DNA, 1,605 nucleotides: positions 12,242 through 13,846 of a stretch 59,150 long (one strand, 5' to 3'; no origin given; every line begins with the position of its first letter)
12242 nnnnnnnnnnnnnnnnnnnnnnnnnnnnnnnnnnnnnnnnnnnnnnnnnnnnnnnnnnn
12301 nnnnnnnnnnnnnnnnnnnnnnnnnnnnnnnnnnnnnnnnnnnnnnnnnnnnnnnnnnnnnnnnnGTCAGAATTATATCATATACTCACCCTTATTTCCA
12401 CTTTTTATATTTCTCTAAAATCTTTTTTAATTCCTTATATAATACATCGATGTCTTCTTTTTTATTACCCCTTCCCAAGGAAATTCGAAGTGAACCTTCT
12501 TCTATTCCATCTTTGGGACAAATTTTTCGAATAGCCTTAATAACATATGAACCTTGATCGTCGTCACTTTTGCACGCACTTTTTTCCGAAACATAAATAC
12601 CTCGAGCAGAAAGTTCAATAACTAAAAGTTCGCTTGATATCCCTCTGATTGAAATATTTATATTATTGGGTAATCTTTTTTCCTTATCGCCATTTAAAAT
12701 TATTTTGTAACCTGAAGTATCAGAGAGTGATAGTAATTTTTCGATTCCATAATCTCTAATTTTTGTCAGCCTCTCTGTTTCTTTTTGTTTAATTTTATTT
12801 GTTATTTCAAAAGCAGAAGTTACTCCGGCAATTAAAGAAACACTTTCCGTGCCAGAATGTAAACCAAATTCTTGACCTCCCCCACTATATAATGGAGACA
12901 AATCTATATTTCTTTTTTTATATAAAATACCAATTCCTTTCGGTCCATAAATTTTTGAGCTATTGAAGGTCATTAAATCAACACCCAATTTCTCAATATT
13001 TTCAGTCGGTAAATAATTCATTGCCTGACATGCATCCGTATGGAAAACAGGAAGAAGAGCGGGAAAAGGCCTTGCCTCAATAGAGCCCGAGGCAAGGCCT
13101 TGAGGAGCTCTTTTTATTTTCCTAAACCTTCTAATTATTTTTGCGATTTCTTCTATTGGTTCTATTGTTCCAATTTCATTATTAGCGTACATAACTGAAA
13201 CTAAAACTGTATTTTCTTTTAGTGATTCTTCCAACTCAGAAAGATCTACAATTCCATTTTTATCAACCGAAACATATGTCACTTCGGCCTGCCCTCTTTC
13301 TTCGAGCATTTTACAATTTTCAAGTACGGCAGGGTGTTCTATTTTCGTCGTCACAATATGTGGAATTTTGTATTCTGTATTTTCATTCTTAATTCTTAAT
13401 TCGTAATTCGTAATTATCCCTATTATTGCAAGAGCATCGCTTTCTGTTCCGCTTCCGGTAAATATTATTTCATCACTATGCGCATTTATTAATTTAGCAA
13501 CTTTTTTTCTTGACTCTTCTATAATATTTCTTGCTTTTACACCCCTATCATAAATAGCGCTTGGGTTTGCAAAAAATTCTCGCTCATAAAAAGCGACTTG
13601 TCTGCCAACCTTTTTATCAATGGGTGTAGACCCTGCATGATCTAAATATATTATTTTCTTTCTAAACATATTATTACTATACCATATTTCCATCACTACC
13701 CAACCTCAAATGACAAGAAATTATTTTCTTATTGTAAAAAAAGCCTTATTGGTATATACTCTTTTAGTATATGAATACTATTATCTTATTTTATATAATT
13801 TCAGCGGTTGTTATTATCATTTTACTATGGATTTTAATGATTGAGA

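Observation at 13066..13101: A 13-bp perfect GC-rich inverted repeat is inserted in-frame in the cysteine desulfurase gene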

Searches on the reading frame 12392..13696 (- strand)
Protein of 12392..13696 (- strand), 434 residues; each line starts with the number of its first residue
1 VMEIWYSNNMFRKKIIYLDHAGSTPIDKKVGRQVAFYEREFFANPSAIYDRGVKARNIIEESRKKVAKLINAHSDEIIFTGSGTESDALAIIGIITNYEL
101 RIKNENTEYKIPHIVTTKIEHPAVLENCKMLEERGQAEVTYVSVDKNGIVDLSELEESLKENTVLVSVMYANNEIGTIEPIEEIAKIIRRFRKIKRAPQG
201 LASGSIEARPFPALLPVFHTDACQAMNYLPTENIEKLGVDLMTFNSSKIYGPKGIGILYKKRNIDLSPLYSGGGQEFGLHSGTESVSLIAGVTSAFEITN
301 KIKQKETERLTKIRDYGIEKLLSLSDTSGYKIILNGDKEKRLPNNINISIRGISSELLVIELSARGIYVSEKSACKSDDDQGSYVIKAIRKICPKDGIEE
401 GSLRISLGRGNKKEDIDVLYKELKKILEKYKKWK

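Call 7: search_solved_structures(query=window:12392-13696:-, show_alignments=3)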
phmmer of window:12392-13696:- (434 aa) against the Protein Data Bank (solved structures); distinct sequences matched with E-value up to 0.001: 71 (the best 60 are shown).
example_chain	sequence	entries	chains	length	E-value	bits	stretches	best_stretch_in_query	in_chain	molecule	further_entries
4r5f_A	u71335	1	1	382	5.4e-75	256.1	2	218-431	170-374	Cysteine desulfurase IscS 2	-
9wep_A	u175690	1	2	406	1.2e-74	255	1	12-428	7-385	cysteine desulfurase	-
4eb5_A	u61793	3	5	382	3.3e-74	253.5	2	218-431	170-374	Probable cysteine desulfurase 2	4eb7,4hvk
9wer_A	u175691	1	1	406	1.5e-73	251.4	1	12-428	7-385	cysteine desulfurase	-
9wew_A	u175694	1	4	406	7.6e-73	249.1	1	12-428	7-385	cysteine desulfurase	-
9wf8_A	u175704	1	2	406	5.3e-72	246.3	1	12-428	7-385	cysteine desulfurase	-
9wfb_A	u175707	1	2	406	3.5e-71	243.6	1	12-428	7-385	cysteine desulfurase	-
9wfe_A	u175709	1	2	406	4.6e-70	239.9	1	12-428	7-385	cysteine desulfurase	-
9wfy_A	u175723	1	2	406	2.8e-68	234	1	12-428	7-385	cysteine desulfurase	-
3lvj_A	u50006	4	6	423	1.4e-63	218.5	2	13-189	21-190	Cysteine desulfurase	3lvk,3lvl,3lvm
1p3w_B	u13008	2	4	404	2.3e-63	217.8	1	15-427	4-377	Cysteine desulfurase | Cysteine desulfurase IscS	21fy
1ecx_A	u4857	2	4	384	5.4e-63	216.6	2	16-193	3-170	AMINOTRANSFERASE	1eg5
5usr_A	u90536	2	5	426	2.5e-60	207.8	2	14-189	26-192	Cysteine desulfurase, mitochondrial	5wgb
8tvt_A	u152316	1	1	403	3.2e-60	207.5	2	15-189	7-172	Cysteine desulfurase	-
5wkp_A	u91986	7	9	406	3.3e-60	207.4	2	15-189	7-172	Cysteine desulfurase, mitochondrial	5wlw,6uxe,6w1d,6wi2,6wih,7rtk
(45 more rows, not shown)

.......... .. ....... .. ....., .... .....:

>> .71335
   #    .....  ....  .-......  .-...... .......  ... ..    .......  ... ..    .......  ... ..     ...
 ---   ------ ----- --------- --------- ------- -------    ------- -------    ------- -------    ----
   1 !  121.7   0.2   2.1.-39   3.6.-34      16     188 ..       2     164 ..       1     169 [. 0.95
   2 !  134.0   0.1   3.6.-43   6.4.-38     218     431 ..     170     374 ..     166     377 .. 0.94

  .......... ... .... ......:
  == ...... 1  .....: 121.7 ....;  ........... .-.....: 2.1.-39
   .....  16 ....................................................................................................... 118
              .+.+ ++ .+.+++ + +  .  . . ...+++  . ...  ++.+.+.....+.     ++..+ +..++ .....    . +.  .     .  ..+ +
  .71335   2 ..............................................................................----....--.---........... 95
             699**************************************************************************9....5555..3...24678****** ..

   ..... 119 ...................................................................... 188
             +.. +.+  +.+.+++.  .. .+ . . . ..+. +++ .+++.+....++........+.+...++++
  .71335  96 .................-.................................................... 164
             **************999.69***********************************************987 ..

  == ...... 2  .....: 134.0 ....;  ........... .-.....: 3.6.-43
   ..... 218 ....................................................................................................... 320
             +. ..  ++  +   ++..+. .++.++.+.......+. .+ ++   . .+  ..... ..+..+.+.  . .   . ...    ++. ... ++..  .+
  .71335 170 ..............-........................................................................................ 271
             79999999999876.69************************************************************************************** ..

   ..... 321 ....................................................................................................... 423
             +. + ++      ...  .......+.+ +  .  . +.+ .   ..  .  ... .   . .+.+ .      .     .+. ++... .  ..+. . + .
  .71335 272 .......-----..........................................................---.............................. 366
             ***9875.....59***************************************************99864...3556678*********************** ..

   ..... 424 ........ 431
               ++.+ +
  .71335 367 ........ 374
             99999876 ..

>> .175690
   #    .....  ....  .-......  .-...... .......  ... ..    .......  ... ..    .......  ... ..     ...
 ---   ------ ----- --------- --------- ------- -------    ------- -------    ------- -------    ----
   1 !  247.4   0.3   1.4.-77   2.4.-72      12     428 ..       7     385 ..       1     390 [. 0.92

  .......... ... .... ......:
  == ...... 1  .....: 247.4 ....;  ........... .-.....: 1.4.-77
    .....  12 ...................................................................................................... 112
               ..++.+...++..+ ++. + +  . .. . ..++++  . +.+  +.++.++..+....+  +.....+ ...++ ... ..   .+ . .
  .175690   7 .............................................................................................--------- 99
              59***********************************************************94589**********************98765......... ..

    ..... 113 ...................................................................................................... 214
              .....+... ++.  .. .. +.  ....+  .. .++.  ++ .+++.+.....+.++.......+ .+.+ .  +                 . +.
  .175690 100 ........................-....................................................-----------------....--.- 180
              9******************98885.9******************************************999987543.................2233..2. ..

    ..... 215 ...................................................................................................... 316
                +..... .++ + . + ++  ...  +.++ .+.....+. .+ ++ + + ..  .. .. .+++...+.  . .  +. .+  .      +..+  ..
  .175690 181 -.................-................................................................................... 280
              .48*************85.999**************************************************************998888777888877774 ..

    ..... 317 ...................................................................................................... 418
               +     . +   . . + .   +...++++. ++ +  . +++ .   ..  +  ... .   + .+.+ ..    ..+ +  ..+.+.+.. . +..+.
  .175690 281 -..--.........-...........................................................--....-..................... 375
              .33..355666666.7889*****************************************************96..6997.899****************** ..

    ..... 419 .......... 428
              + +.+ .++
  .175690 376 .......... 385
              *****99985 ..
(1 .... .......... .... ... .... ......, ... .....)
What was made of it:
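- On NifS/IscS-type cysteine desulfurase (host gene): PDB IscS/NifS hits at E 5e-75 (call 7).
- Checked: Solved IscS/NifS structures have 5-12 residues where this protein has 29 (call 7).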

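Call 8: search_protein_families(library=pfam, proteins=[window:12392-13696:-])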
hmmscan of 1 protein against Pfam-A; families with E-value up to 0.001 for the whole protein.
window:12392-13696:- (434 aa): 2 families
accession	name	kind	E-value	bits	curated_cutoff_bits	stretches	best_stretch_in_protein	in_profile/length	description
PF00266.25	Aminotran_5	-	2.1e-61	208.4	21.5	2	16-190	1-167/371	Aminotransferase class-V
PF01212.27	Beta_elim_lyase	-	0.00063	19.6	27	1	75-188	48-155/288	Beta-eliminating lyase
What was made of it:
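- On NifS/IscS-type cysteine desulfurase (host gene): Pfam E 2e-61 (call 8).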

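Call 9: find_homologous_proteins(query=window:12392-13696:-, max_evalue=1e-30)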
Query window:12392-13696:- (434 aa): 8000 proteins with E <= 1e-30 among 8000 candidates; the best 120 are listed.
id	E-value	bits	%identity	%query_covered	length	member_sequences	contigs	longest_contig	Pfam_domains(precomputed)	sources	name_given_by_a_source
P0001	3.1e-280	947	100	100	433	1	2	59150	PF00266.26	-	-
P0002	7.2e-246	834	88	100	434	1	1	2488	PF00266.26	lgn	-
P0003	2.0e-224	763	81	98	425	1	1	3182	PF00266.26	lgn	-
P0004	3.8e-223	759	82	98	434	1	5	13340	PF00266.26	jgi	jgi:cysteine desulfurase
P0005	3.2e-214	730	78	98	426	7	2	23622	PF00266.26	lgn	-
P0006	2.7e-211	720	77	100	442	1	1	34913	PF00266.26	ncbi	-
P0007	9.7e-211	718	77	97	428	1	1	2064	PF00266.26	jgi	jgi:cysteine desulfurase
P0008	9.0e-208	708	77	98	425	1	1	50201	PF00266.26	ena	-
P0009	1.1e-206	705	79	98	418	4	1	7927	PF00266.26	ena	-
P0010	2.2e-205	700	78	98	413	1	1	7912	PF00266.26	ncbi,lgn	-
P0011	5.7e-205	699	78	98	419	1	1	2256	PF00266.26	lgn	-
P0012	7.3e-204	695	77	98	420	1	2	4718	PF00266.26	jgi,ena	-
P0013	1.7e-203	694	75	98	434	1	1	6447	PF00266.26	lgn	-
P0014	3.6e-203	693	75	98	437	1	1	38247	PF00266.26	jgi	-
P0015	9.3e-203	692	75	98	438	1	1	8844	PF00266.26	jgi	-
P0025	1.5e-198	678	73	97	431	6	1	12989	PF00266.26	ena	-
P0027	3.0e-197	674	74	98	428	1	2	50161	PF00266.26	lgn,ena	-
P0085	1.1e-179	616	69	98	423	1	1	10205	PF00266.26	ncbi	-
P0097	9.7e-177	606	67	97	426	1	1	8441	PF00266.26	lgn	-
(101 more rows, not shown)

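Call 14: find_related_loci(query=A1, collection=genome_contigs, flank=10000)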
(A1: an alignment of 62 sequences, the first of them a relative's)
Query A1 (433 aa) in genome_contigs; peptide patterns used: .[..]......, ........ (x = any residue, [..] = any of these).
600 stretches matched a pattern (row limit reached: there are more); 599 encode a relative of the query (tblastn E <= 1e-3); the best 80 are kept; 80 distinct loci.
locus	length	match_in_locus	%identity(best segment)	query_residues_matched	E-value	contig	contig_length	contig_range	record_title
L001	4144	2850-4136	79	5-432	0e+0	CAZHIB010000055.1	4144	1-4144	MAG TPA_asm: uncultured Candidatus Saccharibacteria bacterium isolate binchicken_co269_246 genome assembly, contig: NODE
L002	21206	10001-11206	78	13-429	0e+0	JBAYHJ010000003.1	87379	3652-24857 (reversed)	MAG: Candidatus Paceibacterota bacterium isolate SO_2016_GW1_147 scaffold00610_OW334_2016, whole genome shotgun sequence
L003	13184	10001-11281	71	8-433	0e+0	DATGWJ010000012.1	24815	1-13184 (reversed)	MAG TPA_asm: Candidatus Paceibacterota bacterium isolate SMAG_U10579 k141_125281, whole genome shotgun sequence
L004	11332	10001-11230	63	15-433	6e-173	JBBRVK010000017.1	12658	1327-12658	MAG: Candidatus Paceibacteria bacterium isolate La3_metabat2.146 La3_metabat2.146_K_3384976_L_12658_cov_19.3283, whole g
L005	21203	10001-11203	64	10-433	4e-170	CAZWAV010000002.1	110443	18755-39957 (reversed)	MAG TPA_asm: uncultured Candidatus Saccharibacteria bacterium isolate SRP170004_co1_259 genome assembly, contig: NODE_18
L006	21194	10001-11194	61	12-433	1e-156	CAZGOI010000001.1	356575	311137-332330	MAG TPA_asm: uncultured Candidatus Saccharibacteria bacterium isolate binchicken_co185_154 genome assembly, contig: NODE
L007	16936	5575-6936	57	1-433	1e-153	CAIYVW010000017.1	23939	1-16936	uncultured bacterium isolate AlinenLipids_bin-9791 genome assembly, contig: bin-9791:17/52, whole genome shotgun sequenc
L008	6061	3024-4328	57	1-433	1e-154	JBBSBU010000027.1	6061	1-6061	MAG: Candidatus Paceibacteria bacterium isolate La6_metabat2.185 La6_metabat2.185_K_3185757_L_6061_cov_7.0000, whole gen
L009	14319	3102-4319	61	5-433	3e-152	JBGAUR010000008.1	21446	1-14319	MAG: Candidatus Paceibacteria bacterium isolate MAG_AAO_AS.83 AAOAS-83_NODE_8_length_21446_cov_4.127100, whole genome sh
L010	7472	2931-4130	60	10-433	3e-149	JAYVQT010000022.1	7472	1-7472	MAG: Candidatus Paceibacterota bacterium isolate GL72_UP_metabat_91 GL72_UP_metabat_91_21, whole genome shotgun sequence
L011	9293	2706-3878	52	16-433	5e-129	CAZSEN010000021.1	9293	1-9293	MAG TPA_asm: uncultured Candidatus Saccharibacteria bacterium isolate SRP269290_co3_995 genome assembly, contig: NODE_97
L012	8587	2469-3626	48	11-432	2e-117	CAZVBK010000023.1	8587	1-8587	MAG TPA_asm: uncultured Candidatus Saccharibacteria bacterium isolate SRP286056_co1_117 genome assembly, contig: NODE_10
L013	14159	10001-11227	48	3-431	3e-116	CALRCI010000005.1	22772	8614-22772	MAG: Candidatus Nomurabacteria bacterium isolate Ike-50m-40 genome assembly, contig: Ike-50-c1051, whole genome shotgun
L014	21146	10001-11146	49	11-432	6e-115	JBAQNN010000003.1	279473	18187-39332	MAG: Minisyncoccia bacterium isolate MFD12002_ilm_asm_bin51 k127_62407, whole genome shotgun sequence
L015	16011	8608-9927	46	12-432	1e-111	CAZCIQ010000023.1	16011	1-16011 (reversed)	MAG TPA_asm: uncultured Candidatus Saccharibacteria bacterium isolate binchicken_co125_174 genome assembly, contig: NODE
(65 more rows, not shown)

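Call 35: find_encoding_contigs(protein=P0008, flank=10000, max_places=1)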
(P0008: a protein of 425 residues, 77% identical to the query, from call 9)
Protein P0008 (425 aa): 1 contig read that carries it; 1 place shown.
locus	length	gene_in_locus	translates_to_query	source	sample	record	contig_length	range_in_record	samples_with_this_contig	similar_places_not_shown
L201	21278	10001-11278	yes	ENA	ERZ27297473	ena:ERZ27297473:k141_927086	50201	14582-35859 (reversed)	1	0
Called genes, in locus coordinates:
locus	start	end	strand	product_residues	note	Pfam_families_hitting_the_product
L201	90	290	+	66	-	PF01084:Ribosomal_S18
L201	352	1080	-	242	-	PF00849:PseudoU_synth_2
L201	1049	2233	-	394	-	PF07690:MFS_1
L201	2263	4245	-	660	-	PF00753:Lactamase_B, PF12706:Lactamase_B_2, PF22505:RNase_J_b_CASP, PF17770:RNase_J_C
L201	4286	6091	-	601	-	PF00496:SBP_bac_5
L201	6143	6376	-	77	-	PF03840:SecG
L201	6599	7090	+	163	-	-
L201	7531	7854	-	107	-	PF02033:RBFA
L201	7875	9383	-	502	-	PF00009:GTP_EFTU, PF00071:Ras (weak), PF00350:Dynamin_N (faint), PF01926:MMR_HSR1, PF08477:Roc (faint), PF22042:EF-G_D2, PF11987:IF-2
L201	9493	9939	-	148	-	PF14584:DUF4446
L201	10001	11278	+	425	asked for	PF00266:Aminotran_5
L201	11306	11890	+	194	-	-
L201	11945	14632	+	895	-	PF02861:Clp_N, PF23569:NBD_SMAX1 (weak), PF00004:AAA, PF17871:AAA_lid_9, PF00004:AAA, PF07724:AAA_2, PF07728:AAA_5, PF10431:ClpB_D2-small, +7 more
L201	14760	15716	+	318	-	PF01259:SAICAR_synt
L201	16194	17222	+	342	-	PF02195:ParB_N, PF17762:HTH_ParB, PF23552:ParB_C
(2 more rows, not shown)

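Call 36: find_encoding_contigs(protein=P0027, flank=10000, max_places=1)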
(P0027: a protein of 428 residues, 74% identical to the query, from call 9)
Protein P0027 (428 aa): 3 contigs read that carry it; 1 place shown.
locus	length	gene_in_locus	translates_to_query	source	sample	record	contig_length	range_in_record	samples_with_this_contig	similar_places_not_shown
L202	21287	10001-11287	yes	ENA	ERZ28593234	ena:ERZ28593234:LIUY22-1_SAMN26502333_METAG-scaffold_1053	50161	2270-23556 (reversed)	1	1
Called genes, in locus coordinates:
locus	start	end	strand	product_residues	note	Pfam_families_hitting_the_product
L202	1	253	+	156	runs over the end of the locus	PF00436:SSB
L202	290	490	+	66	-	PF01084:Ribosomal_S18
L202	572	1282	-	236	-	PF00849:PseudoU_synth_2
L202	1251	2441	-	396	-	PF07690:MFS_1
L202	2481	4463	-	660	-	PF00753:Lactamase_B, PF12706:Lactamase_B_2, PF22505:RNase_J_b_CASP, PF17770:RNase_J_C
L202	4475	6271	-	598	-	PF00496:SBP_bac_5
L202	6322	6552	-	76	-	PF03840:SecG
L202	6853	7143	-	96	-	PF01541:GIY-YIG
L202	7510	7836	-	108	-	PF02033:RBFA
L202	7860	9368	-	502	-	PF00009:GTP_EFTU, PF00071:Ras (weak), PF00350:Dynamin_N (faint), PF01926:MMR_HSR1, PF08477:Roc (weak), PF22042:EF-G_D2, PF11987:IF-2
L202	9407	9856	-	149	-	PF14584:DUF4446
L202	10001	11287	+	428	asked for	PF00266:Aminotran_5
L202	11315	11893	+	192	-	-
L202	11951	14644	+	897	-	PF02861:Clp_N, PF23569:NBD_SMAX1 (weak), PF00004:AAA, PF17871:AAA_lid_9, PF00004:AAA, PF07724:AAA_2, PF07728:AAA_5, PF10431:ClpB_D2-small, +6 more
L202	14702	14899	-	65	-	-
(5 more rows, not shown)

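Call 37: find_encoding_contigs(protein=P0085, flank=10000, max_places=1)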
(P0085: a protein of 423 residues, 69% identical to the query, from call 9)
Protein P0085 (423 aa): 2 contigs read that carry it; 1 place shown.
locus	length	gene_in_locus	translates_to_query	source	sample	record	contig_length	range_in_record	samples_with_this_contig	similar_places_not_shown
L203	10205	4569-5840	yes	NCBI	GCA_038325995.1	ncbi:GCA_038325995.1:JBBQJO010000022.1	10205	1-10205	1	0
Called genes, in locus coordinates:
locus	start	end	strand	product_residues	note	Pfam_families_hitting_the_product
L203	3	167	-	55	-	?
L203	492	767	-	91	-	-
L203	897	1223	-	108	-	PF02033:RBFA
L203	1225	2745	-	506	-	PF00009:GTP_EFTU, PF01926:MMR_HSR1, PF08477:Roc (weak), PF22042:EF-G_D2, PF11987:IF-2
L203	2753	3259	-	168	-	PF14584:DUF4446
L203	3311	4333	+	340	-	-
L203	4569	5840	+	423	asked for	PF00266:Aminotran_5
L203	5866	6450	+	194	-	-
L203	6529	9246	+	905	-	PF02861:Clp_N, PF23569:NBD_SMAX1 (weak), PF00004:AAA, PF17871:AAA_lid_9, PF00004:AAA, PF07724:AAA_2, PF07728:AAA_5, PF10431:ClpB_D2-small, +5 more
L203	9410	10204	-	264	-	?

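Call 38: find_encoding_contigs(protein=P0025, flank=10000, max_places=1)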
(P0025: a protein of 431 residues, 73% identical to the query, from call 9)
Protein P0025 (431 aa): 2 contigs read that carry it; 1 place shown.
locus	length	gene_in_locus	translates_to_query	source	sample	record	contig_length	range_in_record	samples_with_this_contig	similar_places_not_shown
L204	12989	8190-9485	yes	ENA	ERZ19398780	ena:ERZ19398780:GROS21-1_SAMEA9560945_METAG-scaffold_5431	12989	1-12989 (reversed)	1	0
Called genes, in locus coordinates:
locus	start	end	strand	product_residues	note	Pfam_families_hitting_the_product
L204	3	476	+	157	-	?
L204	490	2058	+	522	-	PF00239:Resolvase, PF07508:Recombinase, PF13408:Zn_ribbon_recom (weak)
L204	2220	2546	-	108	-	PF02033:RBFA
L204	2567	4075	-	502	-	PF00009:GTP_EFTU, PF00071:Ras (weak), PF00350:Dynamin_N (faint), PF01926:MMR_HSR1, PF08477:Roc (weak), PF22042:EF-G_D2, PF11987:IF-2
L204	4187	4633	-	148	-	PF14584:DUF4446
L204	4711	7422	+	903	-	PF20464:MmeI_N, PF20465:MmeI_hel, PF20473:MmeI_Mtase, PF07669:Eco57I (weak), PF20466:MmeI_TRD, PF20467:MmeI_C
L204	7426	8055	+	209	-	PF12686:DUF3800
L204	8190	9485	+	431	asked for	PF00266:Aminotran_5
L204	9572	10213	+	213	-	-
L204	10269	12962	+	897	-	PF02861:Clp_N, PF23569:NBD_SMAX1 (weak), PF00004:AAA, PF17871:AAA_lid_9, PF00004:AAA, PF07724:AAA_2, PF07728:AAA_5, PF10431:ClpB_D2-small, +6 more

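Call 39: find_encoding_contigs(protein=P0097, flank=10000, max_places=1)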
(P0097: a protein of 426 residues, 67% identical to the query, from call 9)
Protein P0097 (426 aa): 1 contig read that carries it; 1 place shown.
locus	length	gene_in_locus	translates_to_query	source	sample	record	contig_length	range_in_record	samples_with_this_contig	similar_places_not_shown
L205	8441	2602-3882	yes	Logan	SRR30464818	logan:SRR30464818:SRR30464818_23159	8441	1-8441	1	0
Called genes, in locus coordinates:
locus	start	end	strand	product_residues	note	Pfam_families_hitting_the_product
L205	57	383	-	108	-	PF02033:RBFA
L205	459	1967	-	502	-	PF00009:GTP_EFTU, PF00071:Ras, PF01926:MMR_HSR1, PF02421:FeoB_N (weak), PF08477:Roc (weak), PF22042:EF-G_D2, PF11987:IF-2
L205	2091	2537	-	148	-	PF14584:DUF4446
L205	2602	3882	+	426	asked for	PF00266:Aminotran_5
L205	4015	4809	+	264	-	-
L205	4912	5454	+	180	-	-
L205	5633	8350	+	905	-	PF02861:Clp_N, PF23569:NBD_SMAX1 (weak), PF00004:AAA, PF17871:AAA_lid_9, PF00004:AAA, PF07724:AAA_2, PF07728:AAA_5, PF10431:ClpB_D2-small, +7 more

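Call 40: find_encoding_contigs(protein=P0006, flank=10000, max_places=1)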
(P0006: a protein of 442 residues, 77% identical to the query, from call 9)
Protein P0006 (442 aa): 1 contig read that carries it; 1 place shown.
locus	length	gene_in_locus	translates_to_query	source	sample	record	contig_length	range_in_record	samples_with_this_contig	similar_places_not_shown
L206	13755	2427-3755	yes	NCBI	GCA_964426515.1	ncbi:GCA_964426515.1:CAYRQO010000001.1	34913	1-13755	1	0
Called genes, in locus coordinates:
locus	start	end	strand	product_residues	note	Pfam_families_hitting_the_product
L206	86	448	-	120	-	PF02033:RBFA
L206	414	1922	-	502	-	PF00009:GTP_EFTU, PF00071:Ras (weak), PF00350:Dynamin_N (faint), PF01926:MMR_HSR1, PF08477:Roc (weak), PF22042:EF-G_D2, PF11987:IF-2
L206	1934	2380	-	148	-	PF14584:DUF4446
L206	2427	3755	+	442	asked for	PF00266:Aminotran_5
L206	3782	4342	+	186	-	-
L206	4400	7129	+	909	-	PF02861:Clp_N, PF23569:NBD_SMAX1 (weak), PF00004:AAA, PF17871:AAA_lid_9, PF00004:AAA, PF07724:AAA_2, PF07728:AAA_5, PF10431:ClpB_D2-small, +7 more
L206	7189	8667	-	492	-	PF01546:Peptidase_M20, PF07687:M20_dimer (weak)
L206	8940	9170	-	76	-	-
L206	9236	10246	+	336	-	PF02195:ParB_N, PF17762:HTH_ParB, PF23552:ParB_C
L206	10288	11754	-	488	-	PF13328:HD_4, PF01966:HD (weak), PF04607:RelA_SpoT, PF02824:TGS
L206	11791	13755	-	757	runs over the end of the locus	PF01751:Toprim, PF01131:Topoisom_bac, PF01396:Zn_ribbon_Top1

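Call 41: find_encoding_contigs(protein=P0013, flank=10000, max_places=1)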
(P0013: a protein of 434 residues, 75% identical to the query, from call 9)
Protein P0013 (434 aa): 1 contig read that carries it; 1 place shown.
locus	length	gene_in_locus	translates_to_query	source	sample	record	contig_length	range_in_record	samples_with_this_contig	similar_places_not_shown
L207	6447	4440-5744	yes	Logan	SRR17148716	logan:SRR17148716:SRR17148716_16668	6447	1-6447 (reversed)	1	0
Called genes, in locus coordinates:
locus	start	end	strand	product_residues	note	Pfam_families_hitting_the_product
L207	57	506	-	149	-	PF14584:DUF4446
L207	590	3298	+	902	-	PF20464:MmeI_N, PF20465:MmeI_hel, PF20473:MmeI_Mtase, PF07669:Eco57I (weak), PF20466:MmeI_TRD, PF20467:MmeI_C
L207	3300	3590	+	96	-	-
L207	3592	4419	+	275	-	PF02498:Bro-N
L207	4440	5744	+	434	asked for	PF00266:Aminotran_5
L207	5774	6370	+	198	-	-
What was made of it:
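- The same element sits at the same site in independent assemblies from ENA, JGI, Logan and NCBI (calls 35-41).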
